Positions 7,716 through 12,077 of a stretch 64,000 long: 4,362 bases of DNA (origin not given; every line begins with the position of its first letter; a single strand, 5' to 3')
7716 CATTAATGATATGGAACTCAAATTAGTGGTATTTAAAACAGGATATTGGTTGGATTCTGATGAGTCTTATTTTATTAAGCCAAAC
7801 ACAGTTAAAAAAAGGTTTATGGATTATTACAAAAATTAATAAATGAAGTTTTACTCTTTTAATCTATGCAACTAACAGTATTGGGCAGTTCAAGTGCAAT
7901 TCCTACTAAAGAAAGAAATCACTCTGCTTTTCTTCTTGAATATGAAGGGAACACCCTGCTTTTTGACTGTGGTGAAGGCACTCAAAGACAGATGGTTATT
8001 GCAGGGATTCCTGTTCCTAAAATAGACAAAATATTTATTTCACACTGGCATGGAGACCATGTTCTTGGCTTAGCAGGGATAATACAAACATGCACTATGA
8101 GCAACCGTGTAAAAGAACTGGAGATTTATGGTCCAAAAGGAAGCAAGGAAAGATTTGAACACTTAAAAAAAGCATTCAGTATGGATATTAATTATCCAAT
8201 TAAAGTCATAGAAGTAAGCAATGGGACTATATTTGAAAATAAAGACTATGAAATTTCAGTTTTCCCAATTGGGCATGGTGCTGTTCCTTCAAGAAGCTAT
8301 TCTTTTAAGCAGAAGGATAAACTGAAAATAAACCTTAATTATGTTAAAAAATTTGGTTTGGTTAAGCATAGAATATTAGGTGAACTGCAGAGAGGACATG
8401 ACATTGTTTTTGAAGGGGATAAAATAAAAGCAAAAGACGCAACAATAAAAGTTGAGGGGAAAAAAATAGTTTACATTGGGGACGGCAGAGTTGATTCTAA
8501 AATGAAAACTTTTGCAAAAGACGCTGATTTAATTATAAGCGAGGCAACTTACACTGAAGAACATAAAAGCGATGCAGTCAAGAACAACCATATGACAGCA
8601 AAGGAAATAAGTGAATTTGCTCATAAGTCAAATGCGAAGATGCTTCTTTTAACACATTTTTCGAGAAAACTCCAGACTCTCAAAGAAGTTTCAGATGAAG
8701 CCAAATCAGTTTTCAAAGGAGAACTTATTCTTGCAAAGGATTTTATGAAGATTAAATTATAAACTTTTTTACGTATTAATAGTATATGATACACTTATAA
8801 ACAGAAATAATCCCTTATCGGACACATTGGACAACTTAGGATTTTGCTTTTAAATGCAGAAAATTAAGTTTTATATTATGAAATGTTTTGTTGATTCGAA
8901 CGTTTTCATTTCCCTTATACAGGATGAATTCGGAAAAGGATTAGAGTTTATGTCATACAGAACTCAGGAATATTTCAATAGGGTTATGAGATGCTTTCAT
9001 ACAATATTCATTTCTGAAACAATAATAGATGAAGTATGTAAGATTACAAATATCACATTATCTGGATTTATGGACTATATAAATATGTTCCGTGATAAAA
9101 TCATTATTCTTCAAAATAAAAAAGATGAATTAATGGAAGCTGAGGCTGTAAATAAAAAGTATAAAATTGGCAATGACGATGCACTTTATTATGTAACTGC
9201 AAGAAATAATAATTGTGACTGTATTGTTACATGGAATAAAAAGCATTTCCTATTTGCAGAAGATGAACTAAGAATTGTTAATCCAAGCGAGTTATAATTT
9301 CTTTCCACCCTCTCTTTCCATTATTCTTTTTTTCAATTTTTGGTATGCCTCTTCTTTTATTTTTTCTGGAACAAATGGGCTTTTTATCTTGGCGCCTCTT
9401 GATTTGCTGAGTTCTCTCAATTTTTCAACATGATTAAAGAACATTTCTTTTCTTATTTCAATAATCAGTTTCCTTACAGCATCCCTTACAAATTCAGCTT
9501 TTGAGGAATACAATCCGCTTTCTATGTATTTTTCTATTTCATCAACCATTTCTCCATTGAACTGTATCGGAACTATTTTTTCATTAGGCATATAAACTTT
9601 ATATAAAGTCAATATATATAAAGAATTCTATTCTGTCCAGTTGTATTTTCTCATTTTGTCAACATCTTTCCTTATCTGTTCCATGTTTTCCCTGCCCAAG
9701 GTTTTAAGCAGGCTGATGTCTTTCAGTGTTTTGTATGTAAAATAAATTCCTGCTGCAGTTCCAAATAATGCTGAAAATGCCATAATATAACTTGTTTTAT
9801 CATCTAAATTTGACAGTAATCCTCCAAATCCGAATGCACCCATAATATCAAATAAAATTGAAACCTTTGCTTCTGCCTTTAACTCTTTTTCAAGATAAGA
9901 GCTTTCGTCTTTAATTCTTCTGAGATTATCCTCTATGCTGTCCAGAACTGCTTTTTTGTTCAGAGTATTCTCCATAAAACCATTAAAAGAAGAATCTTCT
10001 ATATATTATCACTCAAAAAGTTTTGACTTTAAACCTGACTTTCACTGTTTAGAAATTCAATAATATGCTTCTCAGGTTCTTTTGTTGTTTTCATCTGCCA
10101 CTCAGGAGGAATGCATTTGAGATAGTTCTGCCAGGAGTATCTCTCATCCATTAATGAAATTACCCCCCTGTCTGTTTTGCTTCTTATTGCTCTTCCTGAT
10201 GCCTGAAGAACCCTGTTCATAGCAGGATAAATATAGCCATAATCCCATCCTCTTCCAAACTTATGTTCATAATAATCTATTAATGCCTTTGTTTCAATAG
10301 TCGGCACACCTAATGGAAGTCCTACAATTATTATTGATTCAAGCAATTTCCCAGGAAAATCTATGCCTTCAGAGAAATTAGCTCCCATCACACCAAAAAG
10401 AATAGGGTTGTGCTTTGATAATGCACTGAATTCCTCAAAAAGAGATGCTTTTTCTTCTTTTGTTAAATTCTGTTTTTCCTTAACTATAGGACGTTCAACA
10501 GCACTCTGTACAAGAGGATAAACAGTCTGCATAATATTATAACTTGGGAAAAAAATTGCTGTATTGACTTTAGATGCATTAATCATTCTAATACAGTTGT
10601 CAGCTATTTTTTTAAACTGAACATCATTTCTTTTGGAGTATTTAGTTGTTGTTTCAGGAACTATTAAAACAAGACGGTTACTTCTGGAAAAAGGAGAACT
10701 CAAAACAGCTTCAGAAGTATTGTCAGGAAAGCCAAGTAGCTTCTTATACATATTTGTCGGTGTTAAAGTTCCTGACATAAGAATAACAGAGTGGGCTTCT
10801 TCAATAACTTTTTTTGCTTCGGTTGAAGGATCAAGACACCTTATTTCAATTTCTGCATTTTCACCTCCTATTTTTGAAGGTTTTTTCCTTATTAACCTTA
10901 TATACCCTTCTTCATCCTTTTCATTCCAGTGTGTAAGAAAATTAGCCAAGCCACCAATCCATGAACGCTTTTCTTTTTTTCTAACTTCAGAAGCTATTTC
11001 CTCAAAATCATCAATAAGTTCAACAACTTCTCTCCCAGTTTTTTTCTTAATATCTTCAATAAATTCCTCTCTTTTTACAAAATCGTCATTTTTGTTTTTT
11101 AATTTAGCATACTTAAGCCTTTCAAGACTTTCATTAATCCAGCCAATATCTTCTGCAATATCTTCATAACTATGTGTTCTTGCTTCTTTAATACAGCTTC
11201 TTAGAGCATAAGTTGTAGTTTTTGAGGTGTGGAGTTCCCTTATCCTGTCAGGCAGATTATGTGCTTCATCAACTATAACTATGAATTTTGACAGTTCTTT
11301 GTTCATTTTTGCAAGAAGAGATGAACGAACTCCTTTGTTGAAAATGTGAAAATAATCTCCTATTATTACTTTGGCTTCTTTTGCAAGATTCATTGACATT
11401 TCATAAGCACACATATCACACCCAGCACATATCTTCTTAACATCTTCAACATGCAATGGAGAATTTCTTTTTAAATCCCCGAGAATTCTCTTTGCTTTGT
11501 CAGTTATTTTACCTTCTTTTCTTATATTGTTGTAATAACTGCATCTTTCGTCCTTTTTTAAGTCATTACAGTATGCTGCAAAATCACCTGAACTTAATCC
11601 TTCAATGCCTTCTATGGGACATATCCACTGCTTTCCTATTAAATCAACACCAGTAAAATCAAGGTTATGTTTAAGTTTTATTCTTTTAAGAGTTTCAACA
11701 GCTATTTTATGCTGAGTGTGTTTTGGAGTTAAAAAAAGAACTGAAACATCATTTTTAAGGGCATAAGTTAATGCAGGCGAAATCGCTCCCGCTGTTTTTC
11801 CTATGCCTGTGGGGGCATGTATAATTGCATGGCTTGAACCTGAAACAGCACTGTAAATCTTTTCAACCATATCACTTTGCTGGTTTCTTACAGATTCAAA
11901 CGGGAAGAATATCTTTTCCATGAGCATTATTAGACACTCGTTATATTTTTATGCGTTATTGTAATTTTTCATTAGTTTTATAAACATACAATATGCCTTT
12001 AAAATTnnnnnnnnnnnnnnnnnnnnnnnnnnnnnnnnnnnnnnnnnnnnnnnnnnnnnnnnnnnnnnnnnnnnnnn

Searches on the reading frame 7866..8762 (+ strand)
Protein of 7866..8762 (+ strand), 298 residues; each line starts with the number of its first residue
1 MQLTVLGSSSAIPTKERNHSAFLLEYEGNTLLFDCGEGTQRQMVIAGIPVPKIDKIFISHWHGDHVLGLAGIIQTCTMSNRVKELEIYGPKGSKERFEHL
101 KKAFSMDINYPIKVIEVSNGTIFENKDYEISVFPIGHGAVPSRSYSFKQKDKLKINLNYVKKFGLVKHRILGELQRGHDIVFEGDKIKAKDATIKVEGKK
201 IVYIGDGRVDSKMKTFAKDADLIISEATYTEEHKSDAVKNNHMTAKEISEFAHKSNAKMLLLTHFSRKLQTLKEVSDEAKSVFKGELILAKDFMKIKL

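Call 44: search_protein_families(library=pfam, proteins=[window:7866-8762:+], max_evalue=0.00001)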
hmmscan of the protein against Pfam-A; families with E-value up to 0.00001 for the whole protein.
window:7866-8762:+ (298 aa): 4 families
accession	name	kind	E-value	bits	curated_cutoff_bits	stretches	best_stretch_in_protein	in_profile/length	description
PF12706.13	Lactamase_B_2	-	2.3e-19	70.2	27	2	30-141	2-116/200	Beta-lactamase superfamily domain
PF00753.33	Lactamase_B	-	1e-12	48.9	22.7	1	16-91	3-82/196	Metallo-beta-lactamase superfamily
PF23023.1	Anti-Pycsar_Apyc1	-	5e-08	33.2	50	1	1-70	3-71/250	Anti-Pycsar protein Apyc1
PF13691.12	Lactamase_B_4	-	2.9e-07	30.5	27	1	12-66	5-61/63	tRNase Z endonuclease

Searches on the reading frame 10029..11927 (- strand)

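Call 43: search_protein_families(library=pfam, proteins=[window:10029-11927:-], max_evalue=0.00001)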
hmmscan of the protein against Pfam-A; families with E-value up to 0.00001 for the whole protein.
window:10029-11927:- (632 aa): 5 families
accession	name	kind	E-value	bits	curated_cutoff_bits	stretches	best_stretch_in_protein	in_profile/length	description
PF13307.12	Helicase_C_2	-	2.2e-41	142.1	25.3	1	447-611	3-168/170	Helicase C-terminal domain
PF06733.21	DEAD_2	-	6.8e-20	71.9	21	1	70-238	6-168/172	DEAD_2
PF06777.17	HBB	-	3.5e-17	63.1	30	1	252-431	8-189/190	Helical and beta-bridge domain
PF04851.21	ResIII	-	6.4e-09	36.4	22.5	0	13-87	4-80/164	Type III restriction enzyme, res subunit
PF00270.35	DEAD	-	2.5e-07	31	26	0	17-83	4-68/167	DEAD/DEAH box helicase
